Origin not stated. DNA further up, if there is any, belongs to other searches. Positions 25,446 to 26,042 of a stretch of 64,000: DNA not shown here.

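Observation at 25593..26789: Cytochrome oxidase subunit II carries a blue-copper (cupredoxin) domain where caa3 oxidases carry cytochrome c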

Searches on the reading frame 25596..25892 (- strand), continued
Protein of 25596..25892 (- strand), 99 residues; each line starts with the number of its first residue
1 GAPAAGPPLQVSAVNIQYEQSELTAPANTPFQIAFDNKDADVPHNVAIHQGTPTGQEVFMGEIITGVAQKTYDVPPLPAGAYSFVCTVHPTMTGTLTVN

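Call 70: search_solved_structures(query=L083:10001-11098:+, max_evalue=0.1, show_alignments=2)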
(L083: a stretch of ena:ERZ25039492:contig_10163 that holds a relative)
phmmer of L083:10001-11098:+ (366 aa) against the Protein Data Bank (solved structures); distinct sequences matched with E-value up to 0.1: 48.
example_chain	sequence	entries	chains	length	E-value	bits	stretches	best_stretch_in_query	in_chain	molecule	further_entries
7q21_C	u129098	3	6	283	3.8e-05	26.2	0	97-126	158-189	Cytochrome bc1 complex cytochrome c subunit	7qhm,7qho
6hwh_M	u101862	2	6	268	5.4e-05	25.8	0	88-126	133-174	Cytochrome bc1 complex cytochrome c subunit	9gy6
8ovc_O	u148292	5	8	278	6e-05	25.6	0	88-126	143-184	Cytochrome bc1 complex cytochrome c subunit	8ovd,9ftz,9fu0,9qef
6adq_C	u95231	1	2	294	7e-05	25.4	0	88-126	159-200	Cytochrome bc1 complex cytochrome c subunit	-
2zoo_A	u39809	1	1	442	9.1e-05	25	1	102-136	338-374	Probable nitrite reductase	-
9wcx_U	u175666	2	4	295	9.3e-05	25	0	99-126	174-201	Cytochrome bc1 complex cytochrome c subunit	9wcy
7rh5_O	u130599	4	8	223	0.00016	24.2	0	88-126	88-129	Cytochrome bc1 complex cytochrome c subunit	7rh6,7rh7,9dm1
8hcr_C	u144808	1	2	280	0.00054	22.5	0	86-126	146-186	Cytochrome bc1 complex cytochrome c subunit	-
7e1v_O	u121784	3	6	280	0.00054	22.5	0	86-126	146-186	Cytochrome bc1 complex cytochrome c subunit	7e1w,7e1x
6h5l_B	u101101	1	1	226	0.00054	22.5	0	101-138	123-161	Conserved hypothetical cytochrome protein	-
6onq_A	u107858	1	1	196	0.00098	21.6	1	105-195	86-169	Cytochrome c XoxG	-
3c75_A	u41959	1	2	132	0.0021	20.6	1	252-363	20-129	Amicyanin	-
3mk7_C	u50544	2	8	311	0.0025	20.3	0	83-137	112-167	Cytochrome c oxidase, cbb3-type, subunit P | Cbb3-type cytochrome c oxidase subunit CcoP1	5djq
8smr_G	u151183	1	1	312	0.0029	20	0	89-134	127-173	Cbb3-type cytochrome c oxidase subunit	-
1id2_A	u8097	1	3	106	0.0047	19.4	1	266-363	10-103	AMICYANIN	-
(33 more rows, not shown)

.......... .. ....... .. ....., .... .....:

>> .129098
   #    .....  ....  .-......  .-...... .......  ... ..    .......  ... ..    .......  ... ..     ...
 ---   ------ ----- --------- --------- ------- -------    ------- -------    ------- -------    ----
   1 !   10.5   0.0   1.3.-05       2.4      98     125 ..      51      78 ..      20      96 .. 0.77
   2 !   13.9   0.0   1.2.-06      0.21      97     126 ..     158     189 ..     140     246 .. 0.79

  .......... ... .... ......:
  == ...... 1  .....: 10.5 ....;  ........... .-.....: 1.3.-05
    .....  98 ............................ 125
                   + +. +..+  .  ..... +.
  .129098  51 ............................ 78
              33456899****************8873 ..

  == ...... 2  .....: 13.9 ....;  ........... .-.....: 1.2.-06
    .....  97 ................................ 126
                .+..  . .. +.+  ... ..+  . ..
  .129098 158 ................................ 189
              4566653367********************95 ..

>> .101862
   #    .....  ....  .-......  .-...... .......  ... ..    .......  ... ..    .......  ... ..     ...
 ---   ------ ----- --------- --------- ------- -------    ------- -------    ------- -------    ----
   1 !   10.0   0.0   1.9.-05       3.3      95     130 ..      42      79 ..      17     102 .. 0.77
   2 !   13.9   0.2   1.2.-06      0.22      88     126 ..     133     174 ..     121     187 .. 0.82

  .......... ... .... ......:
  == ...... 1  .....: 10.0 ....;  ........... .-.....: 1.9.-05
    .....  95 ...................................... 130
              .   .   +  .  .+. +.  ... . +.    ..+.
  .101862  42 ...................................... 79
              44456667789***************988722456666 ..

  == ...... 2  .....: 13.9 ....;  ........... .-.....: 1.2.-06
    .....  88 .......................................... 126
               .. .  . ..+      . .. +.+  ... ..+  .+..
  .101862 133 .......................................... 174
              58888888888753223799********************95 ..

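Call 71: search_solved_structures(query=A2, max_evalue=0.01, show_alignments=1)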
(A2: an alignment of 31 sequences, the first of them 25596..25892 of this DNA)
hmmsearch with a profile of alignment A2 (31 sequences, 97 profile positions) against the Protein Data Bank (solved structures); distinct sequences matched with E-value up to 0.01: 46.
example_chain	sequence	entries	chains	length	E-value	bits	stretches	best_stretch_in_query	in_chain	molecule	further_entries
1id2_A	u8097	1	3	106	6.6e-10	42.7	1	5-96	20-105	AMICYANIN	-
3c75_A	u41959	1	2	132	9.2e-10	42.2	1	5-96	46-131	Amicyanin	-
1sfd_A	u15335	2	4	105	1.1e-08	38.7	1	4-96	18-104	Amicyanin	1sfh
1sf3_A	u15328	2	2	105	1.3e-08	38.5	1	4-96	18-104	Amicyanin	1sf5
4p5r_A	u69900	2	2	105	2.4e-08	37.7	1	4-96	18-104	Amicyanin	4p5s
1mda_A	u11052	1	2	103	4.1e-08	36.9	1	4-96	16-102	AMICYANIN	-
1aac_A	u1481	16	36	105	4.1e-08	36.9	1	4-96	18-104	AMICYANIN | PROTEIN (AMICYANIN)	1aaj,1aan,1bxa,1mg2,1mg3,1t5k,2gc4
2qdv_A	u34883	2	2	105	6.4e-08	36.3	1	4-96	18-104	Amicyanin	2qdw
2aan_A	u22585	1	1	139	2.5e-07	34.4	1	10-51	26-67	auracyanin A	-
3ie9_A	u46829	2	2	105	4e-07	33.7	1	4-96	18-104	Amicyanin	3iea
2gb2_A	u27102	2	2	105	4.1e-07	33.7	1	4-96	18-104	Amicyanin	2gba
3ply_A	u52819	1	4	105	4.5e-07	33.6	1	4-96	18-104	Amicyanin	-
6hbe_A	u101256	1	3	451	7.3e-07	32.9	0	68-95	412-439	Copper-containing nitrite reductase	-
2idq_A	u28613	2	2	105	1.1e-06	32.3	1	4-95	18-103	Amicyanin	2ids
1pla_A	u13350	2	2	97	1.2e-06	32.3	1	14-97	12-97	PLASTOCYANIN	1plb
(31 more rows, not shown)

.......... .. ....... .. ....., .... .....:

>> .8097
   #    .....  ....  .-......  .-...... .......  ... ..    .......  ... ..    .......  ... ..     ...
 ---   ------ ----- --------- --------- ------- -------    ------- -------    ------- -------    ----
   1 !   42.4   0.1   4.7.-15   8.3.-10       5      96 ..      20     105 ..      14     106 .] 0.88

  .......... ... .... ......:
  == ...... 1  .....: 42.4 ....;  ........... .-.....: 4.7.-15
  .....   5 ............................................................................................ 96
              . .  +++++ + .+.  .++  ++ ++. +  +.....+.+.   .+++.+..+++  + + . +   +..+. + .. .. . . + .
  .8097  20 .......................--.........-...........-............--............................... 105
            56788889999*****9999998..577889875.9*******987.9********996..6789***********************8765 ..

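Call 73: search_protein_families(library=ncbifam, proteins=[L083:10001-11098:+, L083:9289-9960:+, L083:7800-8525:+, L083:8655-9260:+, L083:5968-7800:+], max_evalue=0.001)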
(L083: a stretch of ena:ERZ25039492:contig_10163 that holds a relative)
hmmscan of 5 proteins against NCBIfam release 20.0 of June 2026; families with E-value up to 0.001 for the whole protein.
L083:10001-11098:+ (366 aa): 10 families
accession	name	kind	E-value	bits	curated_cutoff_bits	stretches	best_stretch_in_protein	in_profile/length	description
NF011054.0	PRK14486.1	equivalog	1.4e-06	28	447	1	96-156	208-265/294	putative bifunctional cbb3-type cytochrome c oxidase subunit II/cytochrome c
NF050122.1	bc1_QcrC_actin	exception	2.8e-06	26.9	200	1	89-129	27-68/253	cytochrome bc1 complex diheme cytochrome c subunit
NF045773.1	cytochro_C550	exception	3.1e-06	27.1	125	1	74-152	16-95/118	cytochrome c550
TIGR03874.1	4cys_cytochr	equivalog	5.2e-06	26.3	161.75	1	105-215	35-138/143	c-type cytochrome, methanol metabolism-related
TIGR04485.1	thiosulf_SoxX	equivalog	5.5e-06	27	61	1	112-189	3-75/78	sulfur oxidation c-type cytochrome SoxX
NF045774.1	cytochro_C551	exception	7.8e-06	25.8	118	1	95-132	31-68/110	cytochrome c551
TIGR04494.1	c550_PedF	equivalog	1.4e-05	25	122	1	99-136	47-85/133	cytochrome c-550 PedF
TIGR03872.1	cytochrome_MoxG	equivalog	2.1e-05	24.7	147.8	1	99-133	40-74/133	cytochrome c(L), periplasmic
TIGR00782.1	ccoP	equivalog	0.00021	20.7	179.95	1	99-194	104-194/285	cytochrome-c oxidase, cbb3-type subunit III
TIGR02657.1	amicyanin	equivalog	0.00087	19.6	110.2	0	285-363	6-80/83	amicyanin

L083:9289-9960:+ (224 aa): 4 families
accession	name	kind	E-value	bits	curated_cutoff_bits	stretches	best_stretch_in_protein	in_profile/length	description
NF045928.1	Cytb6fFeSPetC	equivalog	3.4e-10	39.6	250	1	124-195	96-163/179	cytochrome b6-f complex iron-sulfur subunit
NF010001.0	PRK13474.1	subfamily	3.4e-10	39.5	154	1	26-193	7-160/178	cytochrome b6-f complex iron-sulfur subunit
TIGR01416.1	Rieske_proteo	equivalog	4.4e-09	36.6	97.4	1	129-180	109-160/176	ubiquinol-cytochrome c reductase iron-sulfur subunit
NF050121.1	bc1_QcrA_actin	exception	2.9e-08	33.6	275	1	135-195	246-305/319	cytochrome bc1 complex Rieske iron-sulfur subunit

L083:7800-8525:+ (242 aa): 4 families
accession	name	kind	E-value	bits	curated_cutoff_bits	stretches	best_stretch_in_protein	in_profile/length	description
NF040969.1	cytb_ExtP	equivalog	2.1e-88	295.5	290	1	36-239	1-204/205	selenite/tellurite reduction operon b-type cytochrome ExtP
NF002990.0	PRK03735.1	subfamily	3.8e-63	213.2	325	1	28-242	10-223/223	cytochrome b6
NF050120.1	bc1_QcrB_actin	exception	2.1e-32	112.6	500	1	57-230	23-213/458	cytochrome bc1 complex cytochrome b subunit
NF041076.1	cyt_b_SoxC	equivalog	1.6e-24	86.7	740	1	60-230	28-193/542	proton pump complex cytochrome B SoxC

L083:8655-9260:+ (202 aa): 1 family
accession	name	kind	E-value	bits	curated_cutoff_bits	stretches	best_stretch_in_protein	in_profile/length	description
NF040970.1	memb_ExtQ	equivalog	2.7e-14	53.6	150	1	64-192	6-134/134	selenite/tellurite reduction operon b-type cytochrome membrane protein ExtQ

L083:5968-7800:+ (611 aa): 105 families (the best 25 are shown)
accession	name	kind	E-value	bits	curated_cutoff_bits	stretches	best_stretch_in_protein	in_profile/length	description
NF009410.0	PRK12771.1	subfamily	9.5e-124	414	516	1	22-577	47-563/566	NAD(P)-binding protein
NF009454.0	PRK12814.1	equivalog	1.2e-119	400.6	916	1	20-568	99-627/657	putative NADPH-dependent glutamate synthase small subunit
NF009414.0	PRK12778.1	equivalog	7.2e-96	322.1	1103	1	19-423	332-750/752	bifunctional dihydroorotate dehydrogenase B NAD binding subunit/NADPH-dependent glutamate synthase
TIGR01316.1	gltA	equivalog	1.7e-95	320.5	471.75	1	19-422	29-449/449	NADPH-dependent glutamate synthase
NF010590.0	PRK13984.1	equivalog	4.6e-81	272.8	946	2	19-424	193-608/611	putative oxidoreductase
TIGR03315.1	Se_ygfK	equivalog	1.5e-78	264.3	835.3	1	24-530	446-909/1012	putative selenate reductase subunit YgfK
TIGR01318.1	gltD_gamma_fam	subfamily_domain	1.3e-75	254.8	482.95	1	20-422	44-465/467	glutamate synthase, small subunit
NF009408.0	PRK12769.1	equivalog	2.6e-75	253.8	1003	1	25-424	236-653/659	formate-dependent uric acid utilization protein AegA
NF009409.0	PRK12770.1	subfamily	1.2e-67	228.6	343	1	111-426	15-354/360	putative glutamate synthase subunit beta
NF009451.0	PRK12809.1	equivalog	8.3e-62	209.4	1154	1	23-416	217-628/639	formate-dependent uric acid utilization protein YgfT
TIGR01317.1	GOGAT_sm_gam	subfamily_domain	1e-58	199.4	447.7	1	25-427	52-483/485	glutamate synthase small subunit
NF009413.0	PRK12775.1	equivalog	1.6e-57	195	1895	1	20-426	335-758/1006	putative trifunctional 2-polyprenylphenol hydroxylase/glutamate synthase subunit beta/ferritin domain-containing protein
NF009415.0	PRK12779.1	equivalog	9.1e-57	192.6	1519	1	20-418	205-622/944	putative bifunctional glutamate synthase subunit beta/2-polyprenylphenol hydroxylase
NF045663.1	diclust_near_Sec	equivalog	8.4e-43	146.5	530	2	24-211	19-201/759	pyridine nucleotide-disulfide oxidoreductase/dicluster-binding protein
NF045599.1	bili_reduct_long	exception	4.3e-14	51.7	750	1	113-274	380-533/641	bilirubin reductase, long form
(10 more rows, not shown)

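Call 76: find_encoding_contigs(protein=P0327, flank=10000, max_places=1)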
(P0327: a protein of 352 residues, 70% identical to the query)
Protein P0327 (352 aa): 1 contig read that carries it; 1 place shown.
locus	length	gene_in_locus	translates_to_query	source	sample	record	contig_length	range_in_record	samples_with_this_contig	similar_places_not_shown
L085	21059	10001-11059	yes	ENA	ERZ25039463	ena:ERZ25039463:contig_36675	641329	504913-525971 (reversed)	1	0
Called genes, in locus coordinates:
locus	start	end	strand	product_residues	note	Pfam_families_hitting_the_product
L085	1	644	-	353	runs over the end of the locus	-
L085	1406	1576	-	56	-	-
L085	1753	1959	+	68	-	-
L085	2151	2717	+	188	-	PF04263:TPK_catalytic, PF04265:TPK_B1_binding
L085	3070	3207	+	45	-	-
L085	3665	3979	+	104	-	-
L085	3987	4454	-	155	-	-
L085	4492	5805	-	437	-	-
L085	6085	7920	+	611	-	PF14691:Fer4_20, PF07992:Pyr_redox_2, PF01266:DAO (weak), PF13450:NAD_binding_8, PF00037:Fer4 (weak), PF12838:Fer4_7, PF13187:Fer4_9 (weak), PF00037:Fer4, +9 more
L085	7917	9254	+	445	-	PF00033:Cytochrome_B, PF14358:DUF4405 (weak), PF13631:Cytochrom_B_N_2, PF00032:Cytochrom_B_C (weak)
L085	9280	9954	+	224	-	PF00355:Rieske (weak)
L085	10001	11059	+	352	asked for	PF00034:Cytochrom_C, PF13442:Cytochrome_CBB3 (weak), PF13473:Cupredoxin_1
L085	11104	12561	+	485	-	PF25852:DUF6242_C (faint), PF13415:Beta-prop_FBX42 (weak), PF24681:Kelch_KLHDC2_KLHL20_DRC7, PF24996:NANM (faint), PF25210:Kelch_FKB95, PF24981:Beta-prop_ATRN-LZTR1 (faint), PF01344:Kelch_1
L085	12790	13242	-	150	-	PF00581:Rhodanese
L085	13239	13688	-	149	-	PF03745:DUF309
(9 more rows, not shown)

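Call 77: find_encoding_contigs(protein=P0325, flank=10000, max_places=1)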
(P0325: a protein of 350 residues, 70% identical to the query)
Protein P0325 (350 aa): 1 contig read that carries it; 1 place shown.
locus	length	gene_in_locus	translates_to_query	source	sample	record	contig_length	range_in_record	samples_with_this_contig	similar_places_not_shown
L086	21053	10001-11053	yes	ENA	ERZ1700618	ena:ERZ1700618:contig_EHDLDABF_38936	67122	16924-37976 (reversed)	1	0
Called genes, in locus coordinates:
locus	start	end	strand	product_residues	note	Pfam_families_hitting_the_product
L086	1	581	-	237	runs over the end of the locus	-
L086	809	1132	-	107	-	PF13360:PQQ_2 (weak)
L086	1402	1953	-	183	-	PF04073:tRNA_edit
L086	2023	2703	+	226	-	PF04263:TPK_catalytic, PF04265:TPK_B1_binding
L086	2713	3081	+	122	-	PF00578:AhpC-TSA, PF08534:Redoxin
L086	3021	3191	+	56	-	-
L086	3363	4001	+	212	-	PF02585:PIG-L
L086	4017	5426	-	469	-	-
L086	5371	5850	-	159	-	-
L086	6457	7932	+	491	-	PF07992:Pyr_redox_2, PF12797:Fer4_2 (faint), PF13183:Fer4_8 (faint), PF13237:Fer4_10 (faint), PF00037:Fer4 (weak), PF12838:Fer4_7, PF13187:Fer4_9 (weak), PF00037:Fer4, +4 more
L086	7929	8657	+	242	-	PF00033:Cytochrome_B, PF14358:DUF4405 (weak), PF13631:Cytochrom_B_N_2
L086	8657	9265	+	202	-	PF00032:Cytochrom_B_C (weak)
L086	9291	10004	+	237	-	PF00355:Rieske (weak)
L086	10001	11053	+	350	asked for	PF00034:Cytochrom_C (weak), PF13442:Cytochrome_CBB3 (weak), PF13473:Cupredoxin_1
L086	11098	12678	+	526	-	PF13415:Beta-prop_FBX42 (weak), PF24996:NANM (faint), PF25210:Kelch_FKB95 (weak), PF24681:Kelch_KLHDC2_KLHL20_DRC7, PF01344:Kelch_1 (weak)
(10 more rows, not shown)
